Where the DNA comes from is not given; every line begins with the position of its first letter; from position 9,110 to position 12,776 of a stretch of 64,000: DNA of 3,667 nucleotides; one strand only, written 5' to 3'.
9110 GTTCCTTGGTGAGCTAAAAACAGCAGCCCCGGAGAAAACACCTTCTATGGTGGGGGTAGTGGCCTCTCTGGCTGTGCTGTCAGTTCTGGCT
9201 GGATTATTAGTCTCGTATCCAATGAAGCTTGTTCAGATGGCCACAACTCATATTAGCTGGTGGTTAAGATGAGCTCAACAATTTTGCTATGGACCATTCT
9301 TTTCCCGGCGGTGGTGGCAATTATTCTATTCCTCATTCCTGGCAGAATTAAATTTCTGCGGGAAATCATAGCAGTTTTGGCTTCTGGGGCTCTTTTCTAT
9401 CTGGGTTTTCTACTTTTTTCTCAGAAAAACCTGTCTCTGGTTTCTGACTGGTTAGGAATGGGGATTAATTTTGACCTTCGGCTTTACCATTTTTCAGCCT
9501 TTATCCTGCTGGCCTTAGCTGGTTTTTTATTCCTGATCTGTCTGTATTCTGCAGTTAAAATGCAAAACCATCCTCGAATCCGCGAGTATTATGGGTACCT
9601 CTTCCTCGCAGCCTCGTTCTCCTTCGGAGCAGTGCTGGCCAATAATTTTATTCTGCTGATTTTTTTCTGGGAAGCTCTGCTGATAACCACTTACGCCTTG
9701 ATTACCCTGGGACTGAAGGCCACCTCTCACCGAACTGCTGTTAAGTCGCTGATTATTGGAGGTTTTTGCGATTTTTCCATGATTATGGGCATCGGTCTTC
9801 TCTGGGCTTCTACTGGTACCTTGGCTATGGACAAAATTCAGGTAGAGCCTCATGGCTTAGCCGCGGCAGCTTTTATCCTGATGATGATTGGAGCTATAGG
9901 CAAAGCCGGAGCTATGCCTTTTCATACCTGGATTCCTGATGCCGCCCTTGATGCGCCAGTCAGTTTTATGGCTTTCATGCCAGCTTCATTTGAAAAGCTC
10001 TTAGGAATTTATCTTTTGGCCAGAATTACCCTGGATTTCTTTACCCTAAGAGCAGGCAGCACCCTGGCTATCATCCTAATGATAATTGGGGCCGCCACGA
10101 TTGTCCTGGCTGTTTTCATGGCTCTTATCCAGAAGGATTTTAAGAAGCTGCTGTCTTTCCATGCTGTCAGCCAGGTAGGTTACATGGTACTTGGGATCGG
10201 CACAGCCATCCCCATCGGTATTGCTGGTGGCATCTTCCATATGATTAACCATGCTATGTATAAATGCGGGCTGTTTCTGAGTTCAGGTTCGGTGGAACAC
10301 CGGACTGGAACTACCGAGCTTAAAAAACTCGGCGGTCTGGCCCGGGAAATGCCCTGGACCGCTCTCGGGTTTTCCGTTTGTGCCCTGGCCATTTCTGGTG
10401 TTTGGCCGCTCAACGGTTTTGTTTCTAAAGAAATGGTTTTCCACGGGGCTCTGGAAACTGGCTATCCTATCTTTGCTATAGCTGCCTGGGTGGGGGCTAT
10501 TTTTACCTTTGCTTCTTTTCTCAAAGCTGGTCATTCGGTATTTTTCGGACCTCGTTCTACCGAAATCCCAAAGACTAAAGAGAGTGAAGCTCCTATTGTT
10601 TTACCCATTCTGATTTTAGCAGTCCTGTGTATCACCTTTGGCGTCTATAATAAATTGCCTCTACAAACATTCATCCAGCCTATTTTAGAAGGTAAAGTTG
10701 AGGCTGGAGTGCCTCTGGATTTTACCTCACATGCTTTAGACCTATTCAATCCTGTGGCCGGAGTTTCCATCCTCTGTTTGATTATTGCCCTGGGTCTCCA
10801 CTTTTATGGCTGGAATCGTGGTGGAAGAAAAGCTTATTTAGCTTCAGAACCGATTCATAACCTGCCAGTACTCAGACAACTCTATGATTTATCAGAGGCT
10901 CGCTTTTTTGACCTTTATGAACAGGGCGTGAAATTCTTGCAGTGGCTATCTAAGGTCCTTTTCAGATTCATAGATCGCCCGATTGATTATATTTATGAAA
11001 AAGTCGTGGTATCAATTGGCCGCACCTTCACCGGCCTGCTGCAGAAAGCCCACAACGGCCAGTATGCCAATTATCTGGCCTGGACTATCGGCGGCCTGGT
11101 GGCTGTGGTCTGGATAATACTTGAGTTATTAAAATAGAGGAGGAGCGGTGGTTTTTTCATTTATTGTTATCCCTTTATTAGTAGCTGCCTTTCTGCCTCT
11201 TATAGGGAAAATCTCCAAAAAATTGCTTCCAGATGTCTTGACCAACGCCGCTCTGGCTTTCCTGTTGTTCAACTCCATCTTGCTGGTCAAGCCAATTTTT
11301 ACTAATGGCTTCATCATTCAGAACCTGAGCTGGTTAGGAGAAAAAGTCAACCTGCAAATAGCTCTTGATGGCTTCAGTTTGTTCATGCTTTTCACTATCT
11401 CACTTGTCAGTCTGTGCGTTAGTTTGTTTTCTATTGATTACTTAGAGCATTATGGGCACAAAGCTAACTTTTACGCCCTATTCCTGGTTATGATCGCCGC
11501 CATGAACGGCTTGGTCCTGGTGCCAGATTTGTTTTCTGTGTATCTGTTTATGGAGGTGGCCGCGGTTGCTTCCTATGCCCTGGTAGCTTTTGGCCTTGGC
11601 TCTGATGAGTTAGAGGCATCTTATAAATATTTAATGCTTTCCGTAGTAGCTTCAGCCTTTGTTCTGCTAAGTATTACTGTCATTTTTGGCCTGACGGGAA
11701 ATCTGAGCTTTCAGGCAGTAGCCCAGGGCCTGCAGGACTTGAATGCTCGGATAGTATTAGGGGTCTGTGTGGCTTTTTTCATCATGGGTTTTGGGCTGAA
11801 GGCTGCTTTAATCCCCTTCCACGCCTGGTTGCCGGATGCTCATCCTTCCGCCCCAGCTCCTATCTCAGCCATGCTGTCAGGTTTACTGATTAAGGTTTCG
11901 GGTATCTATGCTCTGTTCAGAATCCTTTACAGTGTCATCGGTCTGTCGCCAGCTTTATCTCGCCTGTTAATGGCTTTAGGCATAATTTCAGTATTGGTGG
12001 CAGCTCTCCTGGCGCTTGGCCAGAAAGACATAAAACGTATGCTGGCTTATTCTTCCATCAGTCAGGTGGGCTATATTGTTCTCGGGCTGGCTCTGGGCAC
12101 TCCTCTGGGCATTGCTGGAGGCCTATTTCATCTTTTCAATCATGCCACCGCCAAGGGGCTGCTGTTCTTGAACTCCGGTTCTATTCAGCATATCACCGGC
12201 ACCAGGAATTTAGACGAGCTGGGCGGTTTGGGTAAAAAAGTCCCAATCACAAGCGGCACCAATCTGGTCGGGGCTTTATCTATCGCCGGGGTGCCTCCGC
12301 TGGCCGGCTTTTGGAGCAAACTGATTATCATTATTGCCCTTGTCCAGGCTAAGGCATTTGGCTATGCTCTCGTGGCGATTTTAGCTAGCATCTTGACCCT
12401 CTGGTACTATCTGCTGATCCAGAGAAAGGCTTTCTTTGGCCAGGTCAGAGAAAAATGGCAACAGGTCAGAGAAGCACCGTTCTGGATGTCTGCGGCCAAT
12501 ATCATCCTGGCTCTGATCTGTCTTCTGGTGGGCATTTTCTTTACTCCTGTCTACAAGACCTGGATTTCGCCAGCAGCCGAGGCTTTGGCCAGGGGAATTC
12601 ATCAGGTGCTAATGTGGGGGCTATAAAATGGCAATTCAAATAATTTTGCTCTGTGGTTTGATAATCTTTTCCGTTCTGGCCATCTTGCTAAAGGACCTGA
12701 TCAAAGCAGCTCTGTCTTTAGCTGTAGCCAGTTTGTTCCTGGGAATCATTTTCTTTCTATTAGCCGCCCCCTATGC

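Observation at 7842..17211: Eleven-gene membrane-bound [NiFe]-hydrogenase operon whose subunit set matches the 11 core subunits of complex I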

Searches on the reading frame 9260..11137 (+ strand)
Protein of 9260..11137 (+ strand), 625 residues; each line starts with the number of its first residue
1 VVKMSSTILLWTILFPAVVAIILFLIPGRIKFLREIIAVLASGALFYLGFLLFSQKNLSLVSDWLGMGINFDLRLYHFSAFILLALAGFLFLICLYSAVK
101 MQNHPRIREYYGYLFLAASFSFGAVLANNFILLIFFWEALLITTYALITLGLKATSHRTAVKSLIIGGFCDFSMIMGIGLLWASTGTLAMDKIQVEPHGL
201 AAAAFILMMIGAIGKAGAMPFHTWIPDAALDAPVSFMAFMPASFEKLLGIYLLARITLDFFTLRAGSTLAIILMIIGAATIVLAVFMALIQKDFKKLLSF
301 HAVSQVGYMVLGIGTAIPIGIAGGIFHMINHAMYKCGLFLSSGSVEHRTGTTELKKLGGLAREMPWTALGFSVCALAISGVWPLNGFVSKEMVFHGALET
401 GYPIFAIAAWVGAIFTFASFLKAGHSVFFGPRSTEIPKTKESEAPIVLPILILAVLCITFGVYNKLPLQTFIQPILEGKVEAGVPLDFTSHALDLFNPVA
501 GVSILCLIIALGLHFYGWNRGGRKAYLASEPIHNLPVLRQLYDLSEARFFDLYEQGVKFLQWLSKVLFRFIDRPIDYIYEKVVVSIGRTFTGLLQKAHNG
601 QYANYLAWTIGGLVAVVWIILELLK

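Call 4: search_protein_families(library=pfam, proteins=[window:9260-11137:+], max_evalue=0.01)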
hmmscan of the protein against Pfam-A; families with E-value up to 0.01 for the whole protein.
window:9260-11137:+ (625 aa): 1 family
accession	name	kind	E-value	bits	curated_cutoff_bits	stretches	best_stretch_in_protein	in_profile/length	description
PF00361.26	Proton_antipo_M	-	1e-53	182.9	21.5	1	127-416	1-294/294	NADH:quinone oxidoreductase/Mrp antiporter, TM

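Call 5: search_protein_families(library=ncbifam, proteins=[window:9260-11137:+], max_evalue=0.01)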
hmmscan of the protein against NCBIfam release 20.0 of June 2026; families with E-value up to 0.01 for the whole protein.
window:9260-11137:+ (625 aa): 75 families (the best 25 are shown)
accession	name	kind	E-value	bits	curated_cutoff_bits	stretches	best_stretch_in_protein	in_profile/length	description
NF006240.0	PRK08376.1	subfamily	2.7e-79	267.5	662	1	54-476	67-504/521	putative monovalent cation/H+ antiporter subunit D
NF006419.0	PRK08668.1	equivalog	9.3e-79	265.8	617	1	9-618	4-610/613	NADH dehydrogenase subunit M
NF005141.0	PRK06590.1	equivalog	7.2e-77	259.7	556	1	8-621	4-610/615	NADH-quinone oxidoreductase subunit L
NF009310.0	PRK12668.1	equivalog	5.7e-70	236.8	564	1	17-466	14-436/584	Na(+)/H(+) antiporter subunit D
NF009288.0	PRK12648.1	equivalog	2.9e-69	234.2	1104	1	9-521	3-525/954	monovalent cation/H+ antiporter subunit A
TIGR01974.1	NDH_I_L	subfamily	1.7e-68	232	407.5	1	8-619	2-628/630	NADH-quinone oxidoreductase subunit L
NF009287.0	PRK12647.1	equivalog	5.2e-67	227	937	1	56-515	54-516/773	putative monovalent cation/H+ antiporter subunit A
NF005097.0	PRK06525.1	equivalog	1.2e-66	225.5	430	1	8-458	4-469/480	hydrogenase 4 subunit D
TIGR00940.1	2a6301s01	subfamily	5.3e-66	223.5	920.45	1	57-514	54-539/793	monovalent cation:proton antiporter subunit A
NF009285.0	PRK12645.1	equivalog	1.1e-61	209.2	1028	1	8-497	3-526/804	Na+/H+ antiporter subunit A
NF005086.0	PRK06521.1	equivalog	2.8e-61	207.8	667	1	8-470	7-498/669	hydrogenase 4 subunit B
NF009289.0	PRK12649.1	equivalog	1.2e-60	205.8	1117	1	11-487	9-508/789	putative monovalent cation/H+ antiporter subunit A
NF004920.0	PRK06277.1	equivalog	2.3e-60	204.7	578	1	12-473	7-470/478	energy conserving hydrogenase EhbF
NF009284.0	PRK12644.1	equivalog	5e-58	197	962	1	9-500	4-502/975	Na+/H+ antiporter subunit A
NF009306.0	PRK12663.1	equivalog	2.9e-57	194.6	542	1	6-466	3-469/498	Na+/H+ antiporter subunit D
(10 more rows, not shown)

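Call 24: search_solved_structures(query=window:9260-11137:+, max_evalue=1e-10)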
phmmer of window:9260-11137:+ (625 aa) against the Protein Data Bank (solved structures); distinct sequences matched with E-value up to 1e-10: 70 (the best 60 are shown).
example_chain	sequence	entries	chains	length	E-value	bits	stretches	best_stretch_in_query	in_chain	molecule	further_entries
6cfw_H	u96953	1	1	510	3e-50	174.9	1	76-463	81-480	Monovalent cation/H+ antiporter subunit D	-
7qru_D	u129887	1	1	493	8.2e-49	170.2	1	8-463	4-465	Na+/H+ antiporter subunit D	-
7qru_A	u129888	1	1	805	6.1e-47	164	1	7-478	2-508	Na+/H+ antiporter subunit A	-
6u8y_X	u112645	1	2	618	1.9e-44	155.7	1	13-563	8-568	NADH dehydrogenase subunit M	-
6z16_A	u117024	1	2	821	2.3e-43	152.1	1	61-467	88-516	Multisubunit Na+/H+ antiporter, A subunit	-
8e9g_L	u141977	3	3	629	2.4e-41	145.5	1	13-618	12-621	NADH-quinone oxidoreductase, L subunit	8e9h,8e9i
4he8_L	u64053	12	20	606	2.5e-41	145.4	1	9-477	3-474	NADH-quinone oxidoreductase subunit 12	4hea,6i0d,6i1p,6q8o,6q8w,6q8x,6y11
7d3u_A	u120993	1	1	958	3.9e-40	141.5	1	37-489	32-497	Monovalent Na+/H+ antiporter subunit A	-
6hum_F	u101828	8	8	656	2e-37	132.5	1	77-431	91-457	NADH dehydrogenase subunit 5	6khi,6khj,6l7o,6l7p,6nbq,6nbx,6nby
6u8y_H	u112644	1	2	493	1.8e-36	129.4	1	64-464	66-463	NADH dehydrogenase subunit N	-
3rko_L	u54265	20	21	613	4.5e-35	124.8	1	10-487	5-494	NADH-QUINONE OXIDOREDUCTASE SUBUNIT L | Proton-translocating NADH-quinone oxidoreductase, chain L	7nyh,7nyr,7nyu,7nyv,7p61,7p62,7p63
7z7r_L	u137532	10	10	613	4.5e-35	124.8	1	10-487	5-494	NADH dehydrogenase subunit L | NADH-quinone oxidoreductase subunit L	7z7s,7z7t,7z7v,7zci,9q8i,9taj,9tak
7ar7_L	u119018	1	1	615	1.1e-33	120.2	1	80-461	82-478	NADH-ubiquinone oxidoreductase chain 5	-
7aqq_L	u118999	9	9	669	3.4e-33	118.6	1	80-461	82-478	NADH-ubiquinone oxidoreductase chain 5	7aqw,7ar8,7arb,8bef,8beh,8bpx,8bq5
7a23_a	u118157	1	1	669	4.5e-33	118.2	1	79-461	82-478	Nad5m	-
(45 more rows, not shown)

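Call 78: find_homologous_proteins(query=window:9260-11137:+, max_evalue=1e-20)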
Query window:9260-11137:+ (625 aa): 7103 proteins with E <= 1e-20 among 8000 candidates; the best 120 are listed.
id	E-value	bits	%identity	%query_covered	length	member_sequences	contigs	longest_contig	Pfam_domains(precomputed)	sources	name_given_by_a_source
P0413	0.0e+0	1366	100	100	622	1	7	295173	PF00361.26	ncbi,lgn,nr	ncbi:MAG: proton-conducting transporter membrane subunit [Acidobacteriota bacterium]|nr:proton-condu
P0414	0.0e+0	1362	100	100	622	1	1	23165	PF00361.26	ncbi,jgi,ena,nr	ncbi:MAG: proton-conducting transporter membrane subunit [Candidatus Saccharicenans sp.]|nr:proton-c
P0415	0.0e+0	1361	100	100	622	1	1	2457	PF00361.26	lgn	-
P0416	0.0e+0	1264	89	100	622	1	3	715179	PF00361.26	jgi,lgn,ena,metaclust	metaclust:\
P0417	0.0e+0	1262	89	100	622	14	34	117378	PF00361.26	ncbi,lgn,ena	-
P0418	0.0e+0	1261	89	100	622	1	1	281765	PF00361.26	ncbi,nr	ncbi:MAG: NADH-quinone oxidoreductase subunit L [Candidatus Aminicenantes bacterium]|nr:NADH-quinone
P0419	0.0e+0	1260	89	100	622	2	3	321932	PF00361.26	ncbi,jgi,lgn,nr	ncbi:MAG: proton-conducting transporter membrane subunit [Candidatus Saccharicenans sp.]|jgi:NADH-qu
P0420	0.0e+0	1260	89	100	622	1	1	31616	PF00361.26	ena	-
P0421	0.0e+0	1258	89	100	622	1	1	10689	PF00361.26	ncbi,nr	ncbi:MAG TPA: proton-conducting membrane transporter [Acidobacteria bacterium]|nr:proton-conducting 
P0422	0.0e+0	1256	89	100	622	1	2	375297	PF00361.26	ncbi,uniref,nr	ncbi:MAG: monovalent cation/H+ antiporter subunit D [Candidatus Saccharicenans subterraneus]|uniref:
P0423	0.0e+0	1251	89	100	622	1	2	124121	PF00361.26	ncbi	-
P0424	0.0e+0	1250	88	100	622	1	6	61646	PF00361.26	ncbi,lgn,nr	ncbi:MAG: NADH-quinone oxidoreductase subunit L [Candidatus Aminicenantes bacterium]|nr:NADH-quinone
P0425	0.0e+0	1250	89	100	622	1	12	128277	PF00361.26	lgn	-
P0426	0.0e+0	1249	89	100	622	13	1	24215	PF00361.26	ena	-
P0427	0.0e+0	1249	89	100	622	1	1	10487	PF00361.26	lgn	-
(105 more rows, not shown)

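Call 87: predict_structure(alignment_id=A5)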
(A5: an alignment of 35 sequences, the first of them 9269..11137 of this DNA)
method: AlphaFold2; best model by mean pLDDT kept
length: 622 residues; sequences in the alignment: 35
mean_pLDDT: 72.8   pTM: 0.76
mean pLDDT of the five models: 72.8, 64.8, 61.2, 59.0, 56.0
residues with pLDDT >= 90: 69; 70-90: 304; 50-70: 192; < 50: 57
segments of 3 or more residues with pLDDT < 50: 215-235, 374-382, 459-464, 475-484
pLDDT, mean of each block of 10 residues (from residue 1): 87 90 82 92 90 80 68 83 84 77 82 89 89 82 71 66 78 91 89 90 91 58 44 52 83 87 89 89 78 76 87 80 73 55 66 78 69 47 63 80 82 78 78 69 67 56 51 48 48 56 78 84 74 66 60 68 66 60 58 49 58 60 48
secondary structure, 60 per line:
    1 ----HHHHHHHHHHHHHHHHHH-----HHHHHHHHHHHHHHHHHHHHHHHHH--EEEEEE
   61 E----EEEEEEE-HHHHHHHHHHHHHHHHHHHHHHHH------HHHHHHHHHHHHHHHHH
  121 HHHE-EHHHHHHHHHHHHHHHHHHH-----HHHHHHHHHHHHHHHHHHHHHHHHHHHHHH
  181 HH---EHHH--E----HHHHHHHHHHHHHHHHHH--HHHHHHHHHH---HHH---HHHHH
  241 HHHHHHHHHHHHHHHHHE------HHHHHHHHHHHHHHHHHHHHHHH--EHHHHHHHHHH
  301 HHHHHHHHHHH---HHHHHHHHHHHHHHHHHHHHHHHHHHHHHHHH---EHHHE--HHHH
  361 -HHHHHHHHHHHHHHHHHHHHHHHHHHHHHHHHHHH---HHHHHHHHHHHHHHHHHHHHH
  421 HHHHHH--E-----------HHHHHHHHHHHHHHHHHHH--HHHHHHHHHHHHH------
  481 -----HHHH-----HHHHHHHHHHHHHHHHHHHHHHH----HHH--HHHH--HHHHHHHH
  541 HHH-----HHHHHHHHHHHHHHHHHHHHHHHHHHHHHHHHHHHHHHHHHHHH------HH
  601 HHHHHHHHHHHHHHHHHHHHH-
elements in order: H5-22 H28-52 E55-61 E66-72 H74-97 H104-123 H127-145 H151-182 H197-214 H217-226 H236-257 H265-287 H291-311 H315-346 H357-360 H362-396 H400-426 H441-459 H462-474 H486-489 H495-517 H527-530 H533-543 H549-592 H599-621

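Call 89: fold_search(model_id=the predicted structure, library=pdb)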
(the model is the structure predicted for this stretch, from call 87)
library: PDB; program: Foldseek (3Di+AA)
matches with E <= 10: 556; with E <= 0.001: 193
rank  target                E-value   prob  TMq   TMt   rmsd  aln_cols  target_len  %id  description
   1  9a6h_A                2.2e-19  1.00  0.67  0.54   8.1       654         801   24  Integrative model of MRPA-MRPD by crosslinking MS and deep learning (released 2024-09-18)
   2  8e9i_L                2.5e-19  1.00  0.71  0.71  10.9       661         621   24  Mycobacterial respiratory complex I, semi-inserted quinone (released 2022-10-12)
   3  7qru_A                5.3e-19  1.00  0.68  0.54  14.1       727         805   25  Structure of Bacillus pseudofirmus Mrp antiporter complex, monomer (released 2022-11-09)
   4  8e9g_L                7.1e-19  1.00  0.73  0.73  10.7       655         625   24  Mycobacterial respiratory complex I with both quinone positions modelled (released 2022-10-12)
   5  6z16_A                9.5e-19  1.00  0.71  0.57  10.0       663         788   26  Structure of the Mrp antiporter complex (released 2020-08-12)
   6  6khj_F                3.2e-18  1.00  0.68  0.67  11.7       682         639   23  Supercomplex for electron transfer (released 2020-02-12)
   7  9a6h_B                5.6e-18  1.00  0.67  0.83   3.4       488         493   22  Integrative model of MRPA-MRPD by crosslinking MS and deep learning (released 2024-09-18)
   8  6l7o_F                7.5e-18  1.00  0.70  0.67  12.3       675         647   23  cryo-EM structure of cyanobacteria Fd-NDH-1L complex (released 2020-02-19)
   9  6hum_F                1.0e-17  1.00  0.68  0.69  11.1       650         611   23  Structure of the photosynthetic complex I from Thermosynechococcus elongatus (released 2019-01-09)
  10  7p64_L                1.1e-17  1.00  0.67  0.69  11.3       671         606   24  Complex I from E. coli, DDM/LMNG-purified, under Turnover at pH 6, Open state (released 2022-09-21)
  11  7z84_L                1.7e-17  1.00  0.66  0.68  11.6       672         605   25  Complex I from E. coli, DDM/LMNG-purified, under Turnover at pH 8, Open-ready state (released 2022-09-21)
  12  7z7r_L                2.2e-17  1.00  0.70  0.72  11.4       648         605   24  Complex I from E. coli, LMNG-purified, Apo, Open-ready state (released 2022-09-21)
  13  6khi_F                2.3e-17  1.00  0.69  0.67  11.6       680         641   24  Supercomplex for cylic electron transport in cyanobacteria (released 2020-02-12)
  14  7z7s_L                2.7e-17  1.00  0.67  0.70  11.2       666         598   24  Complex I from E. coli, LMNG-purified, under Turnover at pH 6, Closed state (released 2022-09-21)
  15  4he8_F                3.1e-17  1.00  0.66  0.67  12.4       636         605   26  Crystal structure of the membrane domain of respiratory complex I from Thermus thermophilus (released 2013-02-13)
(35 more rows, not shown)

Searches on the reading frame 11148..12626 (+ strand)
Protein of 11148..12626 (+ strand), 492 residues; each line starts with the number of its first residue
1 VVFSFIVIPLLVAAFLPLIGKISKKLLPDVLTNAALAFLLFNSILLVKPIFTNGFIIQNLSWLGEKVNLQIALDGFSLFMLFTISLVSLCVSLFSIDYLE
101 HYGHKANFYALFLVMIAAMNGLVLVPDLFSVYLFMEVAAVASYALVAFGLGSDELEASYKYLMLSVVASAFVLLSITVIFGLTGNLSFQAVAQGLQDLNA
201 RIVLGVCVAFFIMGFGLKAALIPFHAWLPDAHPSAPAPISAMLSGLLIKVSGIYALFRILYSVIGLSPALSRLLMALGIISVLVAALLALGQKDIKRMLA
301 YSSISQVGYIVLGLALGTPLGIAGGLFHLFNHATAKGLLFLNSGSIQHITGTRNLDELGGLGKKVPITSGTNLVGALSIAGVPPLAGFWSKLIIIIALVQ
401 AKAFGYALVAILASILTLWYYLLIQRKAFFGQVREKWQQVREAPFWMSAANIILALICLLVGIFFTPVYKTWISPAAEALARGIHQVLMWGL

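Call 4: search_protein_families(library=pfam, proteins=[window:11148-12626:+], max_evalue=0.01)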
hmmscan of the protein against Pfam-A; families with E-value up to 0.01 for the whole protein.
window:11148-12626:+ (492 aa): 3 families
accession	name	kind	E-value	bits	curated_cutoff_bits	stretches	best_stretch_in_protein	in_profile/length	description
PF00361.26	Proton_antipo_M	-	7.9e-68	229.2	21.5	1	127-417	3-294/294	NADH:quinone oxidoreductase/Mrp antiporter, TM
PF00662.26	Proton_antipo_N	-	4e-08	33.5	24.5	1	66-109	8-51/51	NADH-Ubiquinone oxidoreductase (complex I), chain 5 N-terminus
PF10125.14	NADHdeh_related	-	0.00065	19.6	27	1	112-239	74-196/218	NADH dehydrogenase I, subunit N related protein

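Call 5: search_protein_families(library=ncbifam, proteins=[window:11148-12626:+], max_evalue=0.01)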
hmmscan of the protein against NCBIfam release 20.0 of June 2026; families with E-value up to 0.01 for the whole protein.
window:11148-12626:+ (492 aa): 76 families (the best 25 are shown)
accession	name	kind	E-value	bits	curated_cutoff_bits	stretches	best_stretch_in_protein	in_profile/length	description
NF006240.0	PRK08376.1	subfamily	4.4e-101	339.3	662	1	5-482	10-509/521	putative monovalent cation/H+ antiporter subunit D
NF006419.0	PRK08668.1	equivalog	2.9e-90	303.8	617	1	6-470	8-472/613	NADH dehydrogenase subunit M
NF006241.0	PRK08377.1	equivalog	1.5e-88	298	645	1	5-471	8-469/494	NADH dehydrogenase subunit N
NF005086.0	PRK06521.1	equivalog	2.4e-83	280.8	667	1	5-481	10-507/669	hydrogenase 4 subunit B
NF009306.0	PRK12663.1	equivalog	3.4e-82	276.8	542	1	6-480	10-481/498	Na+/H+ antiporter subunit D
NF005818.0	PRK07691.1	equivalog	6.2e-80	269.6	586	1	1-480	5-483/496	Na+/H+ antiporter subunit D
TIGR01972.1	NDH_I_M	subfamily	1.5e-77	261.3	263.8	1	5-479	4-481/486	NADH-quinone oxidoreductase subunit M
NF005097.0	PRK06525.1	equivalog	9e-76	255.5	430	1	7-462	10-472/480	hydrogenase 4 subunit D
NF009287.0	PRK12647.1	equivalog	2e-73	248.2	937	1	2-482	3-484/773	putative monovalent cation/H+ antiporter subunit A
NF009308.0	PRK12665.1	equivalog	6.1e-73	246.2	585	1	6-438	13-447/531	Na+/H+ antiporter subunit D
NF005141.0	PRK06590.1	equivalog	4.1e-72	244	556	1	2-478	5-481/615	NADH-quinone oxidoreductase subunit L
NF006236.0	PRK08375.1-1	equivalog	7.8e-72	242.8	663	1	7-465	14-481/493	putative monovalent cation/H+ antiporter subunit D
NF009288.0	PRK12648.1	equivalog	3.3e-71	240.6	1104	1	3-481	4-487/954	monovalent cation/H+ antiporter subunit A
TIGR01974.1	NDH_I_L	subfamily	1e-70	239.4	407.5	1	2-470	3-484/630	NADH-quinone oxidoreductase subunit L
NF009285.0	PRK12645.1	equivalog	3.1e-70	237.4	1028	1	4-484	6-512/804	Na+/H+ antiporter subunit A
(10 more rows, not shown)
